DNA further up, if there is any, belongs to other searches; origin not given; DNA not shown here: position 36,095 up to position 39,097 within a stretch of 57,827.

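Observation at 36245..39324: VirB2/TrbC-like pilin hairpin serving as the N-terminal module of two adjacent giant adhesin-like proteins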

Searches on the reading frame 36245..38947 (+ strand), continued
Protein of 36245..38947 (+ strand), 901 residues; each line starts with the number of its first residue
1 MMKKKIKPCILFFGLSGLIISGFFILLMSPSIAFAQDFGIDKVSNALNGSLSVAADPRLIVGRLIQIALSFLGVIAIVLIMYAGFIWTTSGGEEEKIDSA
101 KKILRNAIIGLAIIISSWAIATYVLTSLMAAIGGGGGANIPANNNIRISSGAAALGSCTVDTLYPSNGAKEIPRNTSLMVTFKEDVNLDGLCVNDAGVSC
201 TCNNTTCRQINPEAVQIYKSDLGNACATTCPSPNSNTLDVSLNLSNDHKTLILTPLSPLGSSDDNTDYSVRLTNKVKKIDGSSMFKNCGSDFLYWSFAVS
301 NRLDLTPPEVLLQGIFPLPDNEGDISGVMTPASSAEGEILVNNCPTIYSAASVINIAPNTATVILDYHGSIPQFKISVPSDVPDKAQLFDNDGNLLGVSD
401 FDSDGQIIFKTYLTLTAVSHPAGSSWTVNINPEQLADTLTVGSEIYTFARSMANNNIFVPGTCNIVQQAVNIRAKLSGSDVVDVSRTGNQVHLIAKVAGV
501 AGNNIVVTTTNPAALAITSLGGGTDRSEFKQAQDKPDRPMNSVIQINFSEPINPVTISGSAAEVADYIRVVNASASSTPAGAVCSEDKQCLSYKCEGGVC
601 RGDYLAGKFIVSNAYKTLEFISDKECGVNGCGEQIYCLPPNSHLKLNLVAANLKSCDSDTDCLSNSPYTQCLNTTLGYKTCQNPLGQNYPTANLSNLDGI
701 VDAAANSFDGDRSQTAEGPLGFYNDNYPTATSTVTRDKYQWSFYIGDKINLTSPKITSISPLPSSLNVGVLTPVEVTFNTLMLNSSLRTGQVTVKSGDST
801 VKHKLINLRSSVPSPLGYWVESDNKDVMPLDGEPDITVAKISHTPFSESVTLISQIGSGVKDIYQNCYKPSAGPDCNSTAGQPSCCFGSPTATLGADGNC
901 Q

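Call 67: search_protein_families(library=pfam, proteins=[L084:2470-3681:+, L084:3744-5630:+, L084:6389-6895:+, L084:6903-7589:+, L084:7597-8631:+, L084:8636-9889:+, L084:10004-12685:+, L084:12813-13859:+, L084:13846-14205:+, L084:17992-19548:-], max_evalue=0.001)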
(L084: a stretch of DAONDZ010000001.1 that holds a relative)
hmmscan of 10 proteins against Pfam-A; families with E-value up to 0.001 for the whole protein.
L084:2470-3681:+ (404 aa): 4 families
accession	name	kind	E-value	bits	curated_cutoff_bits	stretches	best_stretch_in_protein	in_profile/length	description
PF00575.29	S1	-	3.3e-48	162.4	22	4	209-277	2-72/74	S1 RNA binding domain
PF23459.1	S1_RRP5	-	5.1e-15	56.2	27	2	210-273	2-65/72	RRP5 S1 domain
PF21710.3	Spt6_S1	-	9.4e-10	39.1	27.5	1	209-274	14-80/91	Spt6, S1/OB domain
PF13509.12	S1_2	-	0.00083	19.9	21.8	0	211-245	1-35/61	S1 domain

L084:3744-5630:+ (629 aa): 10 families
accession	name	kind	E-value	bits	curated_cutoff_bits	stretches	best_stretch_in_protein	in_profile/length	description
PF01434.24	Peptidase_M41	-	2.1e-64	217.3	29.9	1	433-622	1-191/191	Peptidase family M41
PF00004.35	AAA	-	7e-46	156.4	21.2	1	220-352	1-130/131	ATPase family associated with various cellular activities (AAA)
PF17862.7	AAA_lid_3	-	1.1e-15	57.3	27.2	1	376-418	2-44/45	AAA+ lid domain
PF07728.20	AAA_5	-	4.5e-07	30.4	22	1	219-341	1-137/139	AAA domain (dynein-related subfamily)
PF06480.20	FtsH_ext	-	3.6e-06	27.6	25.5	1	31-112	2-99/103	FtsH Extracellular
PF23902.1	AAA_lid_PRS2_C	-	0.00021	21.8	34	1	358-425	3-71/73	PRS2 AAA+ lid C-terminal domain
PF13191.12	AAA_16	-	0.00031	21.7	32.6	0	216-242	23-49/167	AAA ATPase domain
PF06068.19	TIP49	-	0.00071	19.3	23.8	1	186-254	26-89/347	TIP49 P-loop domain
PF05496.18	RuvB_N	-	0.00079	19.7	27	0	218-286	34-94/159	Holliday junction DNA helicase RuvB P-loop domain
PF13207.12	AAA_17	-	0.00098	19.9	27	0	223-276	1-53/136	AAA domain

L084:6389-6895:+ (169 aa): 1 family
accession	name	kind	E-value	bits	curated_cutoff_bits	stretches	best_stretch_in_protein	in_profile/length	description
PF01029.23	NusB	-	7.7e-38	130.3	23.1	1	7-133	3-132/133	NusB family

L084:6903-7589:+ (229 aa): 4 families
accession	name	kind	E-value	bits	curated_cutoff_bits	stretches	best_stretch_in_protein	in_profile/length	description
PF14622.11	Ribonucleas_3_3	-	4.7e-38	130.7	35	1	16-148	1-127/128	Ribonuclease-III-like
PF00636.31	Ribonuclease_3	-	3.8e-27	95.5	27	1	42-133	1-102/102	Ribonuclease III domain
PF00035.32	dsrm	-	1e-16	61.7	23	1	161-226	1-65/66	Double-stranded RNA binding motif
PF22935.1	RM44_endonuclase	-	4e-11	43.6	27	1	9-128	12-139/139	Large ribosomal subunit protein mL44, endonuclease domain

L084:7597-8631:+ (345 aa): 5 families
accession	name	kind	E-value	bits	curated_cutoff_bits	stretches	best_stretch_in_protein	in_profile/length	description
PF00437.27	T2SSE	-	3.7e-47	161.2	24.9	1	4-275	12-283/370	Type II/IV secretion system protein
PF13401.12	AAA_22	-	3.8e-05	24.4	27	1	123-151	4-32/130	AAA domain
PF13555.12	AAA_29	-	7.9e-05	22.8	27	1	123-148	21-46/61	P-loop containing region of AAA domain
PF13191.12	AAA_16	-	0.00012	23.1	32.6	1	122-156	22-60/167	AAA ATPase domain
PF12775.13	AAA_7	-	0.00032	20.7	25.8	1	115-160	24-70/181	P-loop containing dynein motor region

L084:8636-9889:+ (418 aa): 1 family
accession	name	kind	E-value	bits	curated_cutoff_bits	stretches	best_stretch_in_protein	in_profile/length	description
PF13263.12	PHP_C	-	0.00022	21.1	21.3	1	205-242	15-52/56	PHP-associated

L084:10004-12685:+ (894 aa): 2 families
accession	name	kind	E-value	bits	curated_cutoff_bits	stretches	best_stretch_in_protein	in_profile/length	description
PF18895.5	T4SS_pilin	-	4.6e-11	43.1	26.6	1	49-114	7-71/71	Type IV secretion system pilin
PF13205.12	Big_5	-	0.00028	22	23.6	1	149-276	7-103/105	Bacterial Ig-like domain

L084:12813-13859:+ (349 aa): 9 families
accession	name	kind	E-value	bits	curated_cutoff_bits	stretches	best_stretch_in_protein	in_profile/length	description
PF00154.27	RecA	-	1.5e-134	447.9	27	1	25-282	5-262/262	recA bacterial DNA recombination protein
PF21096.2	RecA_C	-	3.1e-18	66.1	27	1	285-338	1-54/57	RecA C-terminal domain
PF08423.17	Rad51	-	2.1e-08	34.2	22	1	49-242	4-213/244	Rad51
PF06745.19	ATPase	-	2.1e-06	27.7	26.6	1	53-110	1-58/231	KaiC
PF01637.24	ATPase_2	-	6.5e-06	26.5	33.2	1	73-205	21-116/225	ATPase domain predominantly from Archaea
PF02283.22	CobU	-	2.2e-05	24.5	27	1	77-206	3-123/168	Cobinamide kinase / cobinamide phosphate guanyltransferase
PF00004.35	AAA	-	0.00032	21.6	21.2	1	77-203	3-105/131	ATPase family associated with various cellular activities (AAA)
PF13479.12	AAA_24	-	0.00079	19.8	27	0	75-164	5-78/195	AAA domain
PF00005.33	ABC_tran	-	0.00099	20.2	25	0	69-126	8-67/137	ABC transporter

L084:13846-14205:+ (120 aa): 1 family
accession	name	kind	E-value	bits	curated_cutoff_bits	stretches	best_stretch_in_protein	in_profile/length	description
PF01741.23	MscL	-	4.2e-11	43.7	27.4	1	28-115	6-97/123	Large-conductance mechanosensitive channel, MscL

L084:17992-19548:- (518 aa): 5 families
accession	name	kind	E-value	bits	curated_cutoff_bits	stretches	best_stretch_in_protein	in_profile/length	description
PF12072.13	RNase_Y_N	-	3.9e-35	121.6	32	1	19-200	5-197/201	RNase Y N-terminal region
PF01966.28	HD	-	7.3e-20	71.8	22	1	337-426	3-115/116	HD domain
PF00013.35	KH_1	-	1.8e-10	40.9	21.5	1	210-268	1-63/66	KH domain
PF08668.18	HDOD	-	1.4e-05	25.1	22.9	0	335-373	95-134/196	HDOD domain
PF13083.13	KH_KhpA-B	-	0.00015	22.1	32.1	0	185-239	4-58/73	KhpA/KhpB, KH domain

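Call 90: search_solved_structures(query=A1, max_evalue=0.1)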
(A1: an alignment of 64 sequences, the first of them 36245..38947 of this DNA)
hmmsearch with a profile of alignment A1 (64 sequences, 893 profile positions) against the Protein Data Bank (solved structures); distinct sequences matched with E-value up to 0.1: 0.
